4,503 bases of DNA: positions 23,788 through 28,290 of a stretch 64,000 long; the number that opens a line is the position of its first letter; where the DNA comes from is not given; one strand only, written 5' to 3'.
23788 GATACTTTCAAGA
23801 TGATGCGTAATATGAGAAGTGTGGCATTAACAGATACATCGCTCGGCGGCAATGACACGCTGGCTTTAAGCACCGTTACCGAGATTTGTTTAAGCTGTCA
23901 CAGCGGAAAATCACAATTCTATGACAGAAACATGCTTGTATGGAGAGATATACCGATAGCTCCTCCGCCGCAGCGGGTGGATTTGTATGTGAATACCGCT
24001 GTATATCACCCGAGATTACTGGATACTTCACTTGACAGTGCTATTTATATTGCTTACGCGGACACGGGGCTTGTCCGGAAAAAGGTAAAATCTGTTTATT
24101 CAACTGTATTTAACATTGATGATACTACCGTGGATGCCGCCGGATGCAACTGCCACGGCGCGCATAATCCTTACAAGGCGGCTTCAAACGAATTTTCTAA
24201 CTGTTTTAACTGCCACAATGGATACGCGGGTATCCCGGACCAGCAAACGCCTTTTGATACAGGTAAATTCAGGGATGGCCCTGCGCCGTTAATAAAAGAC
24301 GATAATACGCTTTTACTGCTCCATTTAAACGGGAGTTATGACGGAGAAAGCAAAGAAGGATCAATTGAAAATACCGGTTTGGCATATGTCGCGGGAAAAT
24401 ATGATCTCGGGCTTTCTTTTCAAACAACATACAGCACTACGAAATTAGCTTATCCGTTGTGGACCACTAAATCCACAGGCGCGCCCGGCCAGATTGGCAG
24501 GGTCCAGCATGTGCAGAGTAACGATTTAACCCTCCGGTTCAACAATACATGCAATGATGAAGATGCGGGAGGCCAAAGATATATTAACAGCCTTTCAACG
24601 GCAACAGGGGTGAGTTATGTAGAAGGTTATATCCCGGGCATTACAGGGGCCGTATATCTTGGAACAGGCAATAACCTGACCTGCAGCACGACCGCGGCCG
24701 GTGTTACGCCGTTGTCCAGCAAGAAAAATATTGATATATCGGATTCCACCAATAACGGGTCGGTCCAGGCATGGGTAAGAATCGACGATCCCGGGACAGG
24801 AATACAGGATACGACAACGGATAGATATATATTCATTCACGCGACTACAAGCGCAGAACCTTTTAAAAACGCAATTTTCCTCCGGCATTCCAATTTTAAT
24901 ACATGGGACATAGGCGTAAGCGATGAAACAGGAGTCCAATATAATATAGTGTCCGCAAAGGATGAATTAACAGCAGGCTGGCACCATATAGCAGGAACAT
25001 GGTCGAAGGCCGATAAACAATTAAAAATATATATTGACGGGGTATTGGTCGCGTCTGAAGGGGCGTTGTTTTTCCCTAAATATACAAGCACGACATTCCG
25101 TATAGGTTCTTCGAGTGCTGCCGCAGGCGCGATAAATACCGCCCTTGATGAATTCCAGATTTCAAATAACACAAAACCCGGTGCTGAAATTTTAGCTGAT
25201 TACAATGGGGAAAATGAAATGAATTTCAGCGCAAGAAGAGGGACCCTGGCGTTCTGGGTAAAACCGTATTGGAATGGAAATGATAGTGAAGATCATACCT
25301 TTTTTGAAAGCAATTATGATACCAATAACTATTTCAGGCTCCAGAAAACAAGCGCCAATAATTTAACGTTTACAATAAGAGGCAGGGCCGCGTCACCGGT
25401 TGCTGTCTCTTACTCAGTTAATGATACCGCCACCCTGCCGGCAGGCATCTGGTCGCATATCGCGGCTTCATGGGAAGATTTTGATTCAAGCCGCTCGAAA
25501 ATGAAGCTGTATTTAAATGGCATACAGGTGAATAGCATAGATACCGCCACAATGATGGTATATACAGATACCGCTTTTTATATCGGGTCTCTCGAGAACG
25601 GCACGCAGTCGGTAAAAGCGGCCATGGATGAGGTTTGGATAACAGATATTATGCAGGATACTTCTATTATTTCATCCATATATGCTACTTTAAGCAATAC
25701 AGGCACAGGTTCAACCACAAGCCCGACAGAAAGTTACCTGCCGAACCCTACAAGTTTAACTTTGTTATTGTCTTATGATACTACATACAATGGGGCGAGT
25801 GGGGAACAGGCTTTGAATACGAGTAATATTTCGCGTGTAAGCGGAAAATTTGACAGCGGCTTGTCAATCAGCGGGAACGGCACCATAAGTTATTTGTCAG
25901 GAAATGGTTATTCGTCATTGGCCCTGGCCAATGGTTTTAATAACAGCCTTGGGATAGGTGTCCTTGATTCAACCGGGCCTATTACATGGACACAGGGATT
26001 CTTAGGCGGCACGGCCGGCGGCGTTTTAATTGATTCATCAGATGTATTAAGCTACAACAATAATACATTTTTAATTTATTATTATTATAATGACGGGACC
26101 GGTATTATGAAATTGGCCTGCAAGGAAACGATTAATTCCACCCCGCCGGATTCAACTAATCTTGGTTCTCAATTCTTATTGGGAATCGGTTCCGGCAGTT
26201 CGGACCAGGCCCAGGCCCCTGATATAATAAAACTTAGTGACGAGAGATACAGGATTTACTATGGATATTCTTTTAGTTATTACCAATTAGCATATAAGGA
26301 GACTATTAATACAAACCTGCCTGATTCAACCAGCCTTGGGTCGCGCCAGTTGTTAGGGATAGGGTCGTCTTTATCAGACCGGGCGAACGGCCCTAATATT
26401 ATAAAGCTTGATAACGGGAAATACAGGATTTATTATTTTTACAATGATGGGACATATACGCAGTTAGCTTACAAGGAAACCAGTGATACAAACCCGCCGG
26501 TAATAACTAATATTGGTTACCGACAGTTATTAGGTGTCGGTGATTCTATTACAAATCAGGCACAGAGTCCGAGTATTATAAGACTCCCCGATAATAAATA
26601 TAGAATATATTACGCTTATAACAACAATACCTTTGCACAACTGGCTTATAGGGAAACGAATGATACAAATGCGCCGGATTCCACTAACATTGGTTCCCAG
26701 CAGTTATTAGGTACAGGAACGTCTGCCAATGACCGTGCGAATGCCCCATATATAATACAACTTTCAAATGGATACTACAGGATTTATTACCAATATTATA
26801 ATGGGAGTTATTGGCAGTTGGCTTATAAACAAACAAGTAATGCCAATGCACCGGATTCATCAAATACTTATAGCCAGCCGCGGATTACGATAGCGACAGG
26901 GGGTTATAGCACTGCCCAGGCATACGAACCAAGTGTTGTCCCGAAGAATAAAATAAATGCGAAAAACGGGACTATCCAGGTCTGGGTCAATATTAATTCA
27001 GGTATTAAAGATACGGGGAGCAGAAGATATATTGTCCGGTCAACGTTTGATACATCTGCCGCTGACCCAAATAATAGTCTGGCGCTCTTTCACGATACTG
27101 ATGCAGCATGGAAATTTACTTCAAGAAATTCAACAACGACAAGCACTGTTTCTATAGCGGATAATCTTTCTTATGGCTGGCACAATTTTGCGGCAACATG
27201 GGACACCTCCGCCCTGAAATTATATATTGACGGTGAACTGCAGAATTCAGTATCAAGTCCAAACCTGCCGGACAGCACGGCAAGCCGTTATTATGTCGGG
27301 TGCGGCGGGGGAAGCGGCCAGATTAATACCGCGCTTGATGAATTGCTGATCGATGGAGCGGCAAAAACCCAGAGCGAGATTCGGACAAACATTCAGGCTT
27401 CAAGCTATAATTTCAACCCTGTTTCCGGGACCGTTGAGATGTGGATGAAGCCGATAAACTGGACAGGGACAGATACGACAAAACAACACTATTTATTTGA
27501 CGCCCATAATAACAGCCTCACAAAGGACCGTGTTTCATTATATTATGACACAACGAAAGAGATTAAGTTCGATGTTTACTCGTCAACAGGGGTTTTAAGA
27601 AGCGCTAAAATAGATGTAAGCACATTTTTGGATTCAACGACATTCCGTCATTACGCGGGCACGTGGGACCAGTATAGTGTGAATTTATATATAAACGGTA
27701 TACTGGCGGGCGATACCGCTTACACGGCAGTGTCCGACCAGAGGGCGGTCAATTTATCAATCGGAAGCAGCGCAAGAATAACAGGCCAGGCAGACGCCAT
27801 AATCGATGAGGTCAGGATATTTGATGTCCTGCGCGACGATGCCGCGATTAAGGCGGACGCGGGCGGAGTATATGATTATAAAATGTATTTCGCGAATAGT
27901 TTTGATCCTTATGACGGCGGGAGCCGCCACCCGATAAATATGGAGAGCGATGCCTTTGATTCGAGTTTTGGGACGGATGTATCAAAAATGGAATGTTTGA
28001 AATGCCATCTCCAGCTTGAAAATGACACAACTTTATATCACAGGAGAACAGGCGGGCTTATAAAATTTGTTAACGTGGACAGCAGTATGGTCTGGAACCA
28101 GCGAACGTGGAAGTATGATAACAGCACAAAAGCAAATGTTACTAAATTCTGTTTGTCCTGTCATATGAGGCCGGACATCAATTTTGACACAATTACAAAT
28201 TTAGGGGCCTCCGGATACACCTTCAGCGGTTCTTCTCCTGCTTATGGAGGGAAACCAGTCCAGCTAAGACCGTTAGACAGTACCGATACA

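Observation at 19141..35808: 5555-aa single-polypeptide cytochrome with hemes, 4 LamG domains, tandem repeats, hemes, then FN3 and discoidin modules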

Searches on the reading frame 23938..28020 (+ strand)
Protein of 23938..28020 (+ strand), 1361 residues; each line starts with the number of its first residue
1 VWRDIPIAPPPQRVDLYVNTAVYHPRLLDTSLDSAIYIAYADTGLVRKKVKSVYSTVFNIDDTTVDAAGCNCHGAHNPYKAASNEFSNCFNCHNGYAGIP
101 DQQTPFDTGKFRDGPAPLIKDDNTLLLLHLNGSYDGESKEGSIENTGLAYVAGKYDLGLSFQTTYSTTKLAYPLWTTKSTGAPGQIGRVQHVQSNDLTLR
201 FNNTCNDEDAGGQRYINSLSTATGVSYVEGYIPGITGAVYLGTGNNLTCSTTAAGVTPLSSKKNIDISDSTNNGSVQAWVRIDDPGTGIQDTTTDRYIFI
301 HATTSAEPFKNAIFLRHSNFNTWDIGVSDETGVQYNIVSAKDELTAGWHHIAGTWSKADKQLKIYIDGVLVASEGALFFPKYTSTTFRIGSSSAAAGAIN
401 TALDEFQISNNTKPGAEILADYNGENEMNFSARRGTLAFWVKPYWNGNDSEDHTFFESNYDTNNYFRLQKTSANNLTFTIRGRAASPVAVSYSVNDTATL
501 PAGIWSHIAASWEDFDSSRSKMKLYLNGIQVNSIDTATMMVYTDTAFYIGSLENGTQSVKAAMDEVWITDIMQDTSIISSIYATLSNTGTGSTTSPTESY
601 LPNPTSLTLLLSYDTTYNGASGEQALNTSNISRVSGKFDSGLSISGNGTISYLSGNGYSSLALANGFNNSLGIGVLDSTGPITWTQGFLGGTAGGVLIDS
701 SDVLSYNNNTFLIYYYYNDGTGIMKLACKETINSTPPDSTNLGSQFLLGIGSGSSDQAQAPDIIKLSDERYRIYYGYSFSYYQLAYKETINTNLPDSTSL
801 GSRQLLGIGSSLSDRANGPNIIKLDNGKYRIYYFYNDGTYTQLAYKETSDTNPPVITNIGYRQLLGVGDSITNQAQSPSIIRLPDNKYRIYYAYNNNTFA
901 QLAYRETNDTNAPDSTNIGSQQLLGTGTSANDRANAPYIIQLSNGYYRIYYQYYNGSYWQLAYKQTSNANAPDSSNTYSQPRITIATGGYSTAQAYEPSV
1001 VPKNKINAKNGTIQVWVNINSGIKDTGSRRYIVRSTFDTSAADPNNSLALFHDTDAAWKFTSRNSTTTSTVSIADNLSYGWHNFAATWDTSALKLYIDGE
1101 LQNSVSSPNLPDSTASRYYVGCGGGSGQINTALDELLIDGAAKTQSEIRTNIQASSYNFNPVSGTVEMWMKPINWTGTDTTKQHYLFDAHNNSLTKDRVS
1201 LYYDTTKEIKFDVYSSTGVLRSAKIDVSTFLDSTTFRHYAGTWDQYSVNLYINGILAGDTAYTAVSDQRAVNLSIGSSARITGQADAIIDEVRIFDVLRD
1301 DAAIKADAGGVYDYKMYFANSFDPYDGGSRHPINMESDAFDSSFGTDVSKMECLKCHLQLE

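Call 84: find_related_loci(query=window:23938-28020:+, collection=metagenome_contigs, flank=10000)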
Query window:23938-28020:+ (1361 aa) in metagenome_contigs; peptide patterns used: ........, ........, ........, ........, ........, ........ (x = any residue, [..] = any of these).
26 stretches matched a pattern, but none encodes a relative of the query by tblastn (E <= 1e-3).

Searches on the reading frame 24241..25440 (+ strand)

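Call 14: search_protein_families(library=pfam, proteins=[window:24241-25440:+], max_evalue=1)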
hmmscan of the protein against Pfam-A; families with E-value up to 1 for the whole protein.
window:24241-25440:+ (400 aa): 2 families
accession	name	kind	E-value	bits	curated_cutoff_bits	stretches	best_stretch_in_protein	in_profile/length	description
PF13385.13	Laminin_G_3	-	8.9e-19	68.6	27.6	2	168-317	14-150/151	Concanavalin A-like lectin/glucanases superfamily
PF07953.20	Toxin_R_bind_N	-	3.3e-05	24.1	23.8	1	159-273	42-151/191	Clostridium neurotoxin, N-terminal receptor binding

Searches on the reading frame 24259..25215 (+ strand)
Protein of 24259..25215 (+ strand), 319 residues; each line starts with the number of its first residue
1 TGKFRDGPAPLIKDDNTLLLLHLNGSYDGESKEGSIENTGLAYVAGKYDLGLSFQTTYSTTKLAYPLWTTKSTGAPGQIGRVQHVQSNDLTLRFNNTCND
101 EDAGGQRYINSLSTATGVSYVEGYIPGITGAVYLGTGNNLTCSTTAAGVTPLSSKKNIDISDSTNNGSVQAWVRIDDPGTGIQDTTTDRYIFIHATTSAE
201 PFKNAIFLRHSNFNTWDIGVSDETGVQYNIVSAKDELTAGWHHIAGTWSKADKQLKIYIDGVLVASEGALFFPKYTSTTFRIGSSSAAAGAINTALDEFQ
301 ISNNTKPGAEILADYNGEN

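Call 98: search_protein_families(library=pfam, proteins=[window:24259-25215:+], max_evalue=0.1)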
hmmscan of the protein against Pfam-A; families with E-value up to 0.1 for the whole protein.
window:24259-25215:+ (319 aa): 2 families
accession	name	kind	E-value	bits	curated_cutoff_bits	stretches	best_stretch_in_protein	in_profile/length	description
PF13385.13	Laminin_G_3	-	6.2e-17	62.6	27.6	1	162-311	14-150/151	Concanavalin A-like lectin/glucanases superfamily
PF07953.20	Toxin_R_bind_N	-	3.7e-05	23.9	23.8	1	153-267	42-151/191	Clostridium neurotoxin, N-terminal receptor binding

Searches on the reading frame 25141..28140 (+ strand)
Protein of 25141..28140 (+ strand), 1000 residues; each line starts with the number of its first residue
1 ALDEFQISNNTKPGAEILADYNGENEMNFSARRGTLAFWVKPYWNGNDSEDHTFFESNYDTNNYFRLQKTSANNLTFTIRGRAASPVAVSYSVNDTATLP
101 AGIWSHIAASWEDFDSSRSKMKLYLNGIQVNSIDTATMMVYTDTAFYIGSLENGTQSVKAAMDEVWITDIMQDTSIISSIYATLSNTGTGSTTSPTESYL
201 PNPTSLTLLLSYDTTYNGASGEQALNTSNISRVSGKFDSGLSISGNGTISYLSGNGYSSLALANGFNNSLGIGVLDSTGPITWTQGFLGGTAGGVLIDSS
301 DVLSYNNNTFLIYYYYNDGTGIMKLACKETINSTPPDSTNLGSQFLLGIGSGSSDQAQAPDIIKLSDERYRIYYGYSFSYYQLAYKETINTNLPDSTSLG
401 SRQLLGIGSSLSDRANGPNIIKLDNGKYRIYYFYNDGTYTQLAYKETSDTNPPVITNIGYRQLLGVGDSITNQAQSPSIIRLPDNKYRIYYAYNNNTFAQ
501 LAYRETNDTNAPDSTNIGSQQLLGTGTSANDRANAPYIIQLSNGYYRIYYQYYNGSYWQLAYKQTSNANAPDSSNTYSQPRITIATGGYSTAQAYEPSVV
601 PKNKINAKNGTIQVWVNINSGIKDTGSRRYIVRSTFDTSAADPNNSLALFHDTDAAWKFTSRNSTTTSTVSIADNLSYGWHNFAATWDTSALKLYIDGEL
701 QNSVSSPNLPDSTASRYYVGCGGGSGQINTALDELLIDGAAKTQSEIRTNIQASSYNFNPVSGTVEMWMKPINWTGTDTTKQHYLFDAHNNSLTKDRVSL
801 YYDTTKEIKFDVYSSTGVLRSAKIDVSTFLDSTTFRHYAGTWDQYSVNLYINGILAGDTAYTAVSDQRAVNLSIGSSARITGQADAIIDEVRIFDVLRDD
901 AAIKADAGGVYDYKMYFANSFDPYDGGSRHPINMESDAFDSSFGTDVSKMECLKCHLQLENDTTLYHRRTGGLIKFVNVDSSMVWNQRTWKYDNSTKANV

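Call 25: search_protein_families(library=ncbifam, proteins=[window:25141-28140:+], max_evalue=0.01)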
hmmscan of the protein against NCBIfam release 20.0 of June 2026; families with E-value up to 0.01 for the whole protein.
window:25141-28140:+ (1000 aa): 1 family
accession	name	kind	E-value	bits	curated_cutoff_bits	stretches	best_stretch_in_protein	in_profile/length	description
NF052392.1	BetGlycExoK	equivalog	0.00021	20.9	350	0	664-719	158-213/261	endo-1,3-1,4-beta-glycanase ExoK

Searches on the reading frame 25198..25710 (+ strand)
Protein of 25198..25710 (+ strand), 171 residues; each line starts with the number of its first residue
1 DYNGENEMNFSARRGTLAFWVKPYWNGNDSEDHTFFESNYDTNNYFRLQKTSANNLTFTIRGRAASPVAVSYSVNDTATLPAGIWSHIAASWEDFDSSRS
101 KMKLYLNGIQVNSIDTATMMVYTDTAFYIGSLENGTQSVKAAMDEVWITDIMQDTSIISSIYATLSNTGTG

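Call 98: search_protein_families(library=pfam, proteins=[window:25198-25710:+], max_evalue=0.1)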
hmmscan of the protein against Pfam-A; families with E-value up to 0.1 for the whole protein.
window:25198-25710:+ (171 aa): 1 family
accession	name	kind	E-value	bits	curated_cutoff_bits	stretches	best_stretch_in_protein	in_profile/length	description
PF13385.13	Laminin_G_3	-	3.7e-18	66.5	27.6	1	10-150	14-142/151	Concanavalin A-like lectin/glucanases superfamily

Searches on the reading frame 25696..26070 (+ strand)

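Call 98: search_protein_families(library=pfam, proteins=[window:25696-26070:+], max_evalue=0.1)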
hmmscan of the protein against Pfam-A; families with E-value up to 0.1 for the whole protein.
window:25696-26070:+ (125 aa): 1 family
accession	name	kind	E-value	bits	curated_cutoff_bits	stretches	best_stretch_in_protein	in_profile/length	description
PF25485.1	DUF7908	-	0.084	13.5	27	0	58-117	51-111/134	Domain of unknown function (DUF7908)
